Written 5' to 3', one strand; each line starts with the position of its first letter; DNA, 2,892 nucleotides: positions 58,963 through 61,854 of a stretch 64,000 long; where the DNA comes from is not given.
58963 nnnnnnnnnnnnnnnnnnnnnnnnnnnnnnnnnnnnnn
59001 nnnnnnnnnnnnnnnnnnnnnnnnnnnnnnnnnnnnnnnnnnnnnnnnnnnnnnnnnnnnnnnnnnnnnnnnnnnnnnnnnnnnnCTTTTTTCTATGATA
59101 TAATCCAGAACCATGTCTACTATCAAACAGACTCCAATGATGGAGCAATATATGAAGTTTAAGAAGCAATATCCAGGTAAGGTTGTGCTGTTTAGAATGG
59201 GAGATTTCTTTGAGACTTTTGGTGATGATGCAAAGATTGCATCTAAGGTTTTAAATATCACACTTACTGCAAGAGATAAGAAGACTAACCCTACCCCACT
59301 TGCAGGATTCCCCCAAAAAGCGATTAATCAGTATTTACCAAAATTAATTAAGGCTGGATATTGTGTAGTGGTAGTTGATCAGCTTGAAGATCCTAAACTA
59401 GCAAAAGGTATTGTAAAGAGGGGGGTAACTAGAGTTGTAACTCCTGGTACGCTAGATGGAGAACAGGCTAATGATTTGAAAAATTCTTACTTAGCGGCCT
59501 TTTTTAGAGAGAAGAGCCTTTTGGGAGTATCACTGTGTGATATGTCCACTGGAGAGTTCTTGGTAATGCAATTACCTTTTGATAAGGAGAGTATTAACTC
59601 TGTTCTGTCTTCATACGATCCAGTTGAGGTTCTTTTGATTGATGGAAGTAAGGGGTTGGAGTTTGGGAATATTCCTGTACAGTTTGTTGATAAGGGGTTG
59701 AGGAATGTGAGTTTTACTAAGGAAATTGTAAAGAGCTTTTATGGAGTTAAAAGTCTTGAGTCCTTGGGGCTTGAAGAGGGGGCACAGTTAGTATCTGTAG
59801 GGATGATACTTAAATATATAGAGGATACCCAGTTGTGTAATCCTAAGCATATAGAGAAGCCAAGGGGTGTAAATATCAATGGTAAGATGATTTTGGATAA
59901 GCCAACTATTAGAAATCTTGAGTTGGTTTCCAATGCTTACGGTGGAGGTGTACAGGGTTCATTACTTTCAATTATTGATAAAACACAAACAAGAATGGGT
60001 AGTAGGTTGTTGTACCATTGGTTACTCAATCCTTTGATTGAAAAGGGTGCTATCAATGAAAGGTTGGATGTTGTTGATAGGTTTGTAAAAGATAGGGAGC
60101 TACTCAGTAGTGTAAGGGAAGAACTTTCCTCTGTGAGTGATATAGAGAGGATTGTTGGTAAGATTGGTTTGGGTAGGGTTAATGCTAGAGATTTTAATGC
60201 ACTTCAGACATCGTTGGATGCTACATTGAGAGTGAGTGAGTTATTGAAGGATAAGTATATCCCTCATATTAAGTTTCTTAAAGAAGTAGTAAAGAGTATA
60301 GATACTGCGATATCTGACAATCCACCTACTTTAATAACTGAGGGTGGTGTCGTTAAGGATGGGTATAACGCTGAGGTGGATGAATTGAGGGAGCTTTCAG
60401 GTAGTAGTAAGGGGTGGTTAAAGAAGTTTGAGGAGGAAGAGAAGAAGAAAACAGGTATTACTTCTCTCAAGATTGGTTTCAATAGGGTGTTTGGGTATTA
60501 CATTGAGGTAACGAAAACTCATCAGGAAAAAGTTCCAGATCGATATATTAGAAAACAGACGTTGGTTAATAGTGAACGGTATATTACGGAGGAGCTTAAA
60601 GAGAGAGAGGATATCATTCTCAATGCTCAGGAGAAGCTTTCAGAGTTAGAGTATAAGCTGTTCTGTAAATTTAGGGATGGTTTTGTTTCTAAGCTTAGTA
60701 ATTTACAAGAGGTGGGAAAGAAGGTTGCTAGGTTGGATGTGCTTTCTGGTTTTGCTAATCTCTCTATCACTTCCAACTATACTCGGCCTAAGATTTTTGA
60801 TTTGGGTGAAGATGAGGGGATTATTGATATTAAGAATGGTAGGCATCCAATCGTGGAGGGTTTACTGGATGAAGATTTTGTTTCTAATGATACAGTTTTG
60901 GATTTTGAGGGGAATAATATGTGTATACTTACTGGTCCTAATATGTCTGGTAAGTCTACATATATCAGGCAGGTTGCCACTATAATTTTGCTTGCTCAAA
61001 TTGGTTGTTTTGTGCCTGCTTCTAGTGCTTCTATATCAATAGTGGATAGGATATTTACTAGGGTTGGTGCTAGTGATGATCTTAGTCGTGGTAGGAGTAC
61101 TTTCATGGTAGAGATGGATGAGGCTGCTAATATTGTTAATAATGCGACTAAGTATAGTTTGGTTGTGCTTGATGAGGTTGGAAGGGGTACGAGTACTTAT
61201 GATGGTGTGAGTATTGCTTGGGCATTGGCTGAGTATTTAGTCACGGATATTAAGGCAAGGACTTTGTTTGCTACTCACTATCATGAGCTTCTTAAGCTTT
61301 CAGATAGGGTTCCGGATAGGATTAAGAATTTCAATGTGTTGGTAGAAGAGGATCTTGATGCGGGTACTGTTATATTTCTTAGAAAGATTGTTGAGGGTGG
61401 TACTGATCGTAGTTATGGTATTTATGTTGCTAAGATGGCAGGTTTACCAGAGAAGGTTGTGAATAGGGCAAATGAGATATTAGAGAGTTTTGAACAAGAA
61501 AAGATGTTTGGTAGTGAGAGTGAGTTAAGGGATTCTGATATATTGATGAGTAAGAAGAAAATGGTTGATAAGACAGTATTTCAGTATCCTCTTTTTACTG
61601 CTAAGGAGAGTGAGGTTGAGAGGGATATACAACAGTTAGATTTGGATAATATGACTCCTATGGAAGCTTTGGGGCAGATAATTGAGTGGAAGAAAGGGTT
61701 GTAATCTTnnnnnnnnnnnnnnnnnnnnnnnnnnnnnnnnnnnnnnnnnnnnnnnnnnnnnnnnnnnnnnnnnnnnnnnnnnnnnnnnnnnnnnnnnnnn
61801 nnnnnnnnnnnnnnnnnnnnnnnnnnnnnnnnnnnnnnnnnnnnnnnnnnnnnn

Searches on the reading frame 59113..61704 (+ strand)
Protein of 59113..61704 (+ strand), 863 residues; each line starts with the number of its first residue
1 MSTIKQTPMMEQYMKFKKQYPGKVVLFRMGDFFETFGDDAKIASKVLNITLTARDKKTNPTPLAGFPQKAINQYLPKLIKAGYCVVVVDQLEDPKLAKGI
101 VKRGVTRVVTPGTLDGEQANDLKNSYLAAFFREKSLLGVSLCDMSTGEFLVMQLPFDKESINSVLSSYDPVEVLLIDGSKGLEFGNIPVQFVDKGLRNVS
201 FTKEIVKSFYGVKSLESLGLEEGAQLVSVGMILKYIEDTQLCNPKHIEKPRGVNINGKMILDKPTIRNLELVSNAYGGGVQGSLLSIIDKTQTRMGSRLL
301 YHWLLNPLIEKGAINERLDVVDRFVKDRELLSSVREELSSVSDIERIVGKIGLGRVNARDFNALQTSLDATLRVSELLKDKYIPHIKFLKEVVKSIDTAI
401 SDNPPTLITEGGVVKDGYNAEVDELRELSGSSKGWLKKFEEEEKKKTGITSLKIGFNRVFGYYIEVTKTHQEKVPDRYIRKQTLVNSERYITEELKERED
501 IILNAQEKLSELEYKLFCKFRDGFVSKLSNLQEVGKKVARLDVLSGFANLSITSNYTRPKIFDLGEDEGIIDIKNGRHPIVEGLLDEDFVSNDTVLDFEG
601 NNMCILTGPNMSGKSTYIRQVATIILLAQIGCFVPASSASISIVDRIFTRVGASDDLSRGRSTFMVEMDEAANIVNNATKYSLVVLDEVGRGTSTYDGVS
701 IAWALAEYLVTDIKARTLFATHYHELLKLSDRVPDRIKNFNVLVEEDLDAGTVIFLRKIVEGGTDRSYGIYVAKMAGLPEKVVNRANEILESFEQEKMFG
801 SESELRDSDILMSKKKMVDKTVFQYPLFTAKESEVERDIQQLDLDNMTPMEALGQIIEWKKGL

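Call 90: search_protein_families(library=pfam, proteins=[window:59113-61704:+], max_evalue=0.0001)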
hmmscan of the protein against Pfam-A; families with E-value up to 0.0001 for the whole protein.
window:59113-61704:+ (863 aa): 5 families
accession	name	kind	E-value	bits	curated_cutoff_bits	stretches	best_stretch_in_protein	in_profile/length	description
PF00488.27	MutS_V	-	3.4e-82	275.5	30.2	1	604-793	1-187/188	MutS domain V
PF05192.23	MutS_III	-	1.5e-47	162.9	34.1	1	265-548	2-194/194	MutS domain III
PF01624.25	MutS_I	-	7.3e-39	132.9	20.6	1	7-114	1-109/113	MutS domain I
PF05190.23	MutS_IV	-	1.9e-29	102.2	22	1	417-508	1-92/92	MutS family domain IV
PF05188.22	MutS_II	-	1.6e-16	61.4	25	1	125-248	1-133/133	MutS domain II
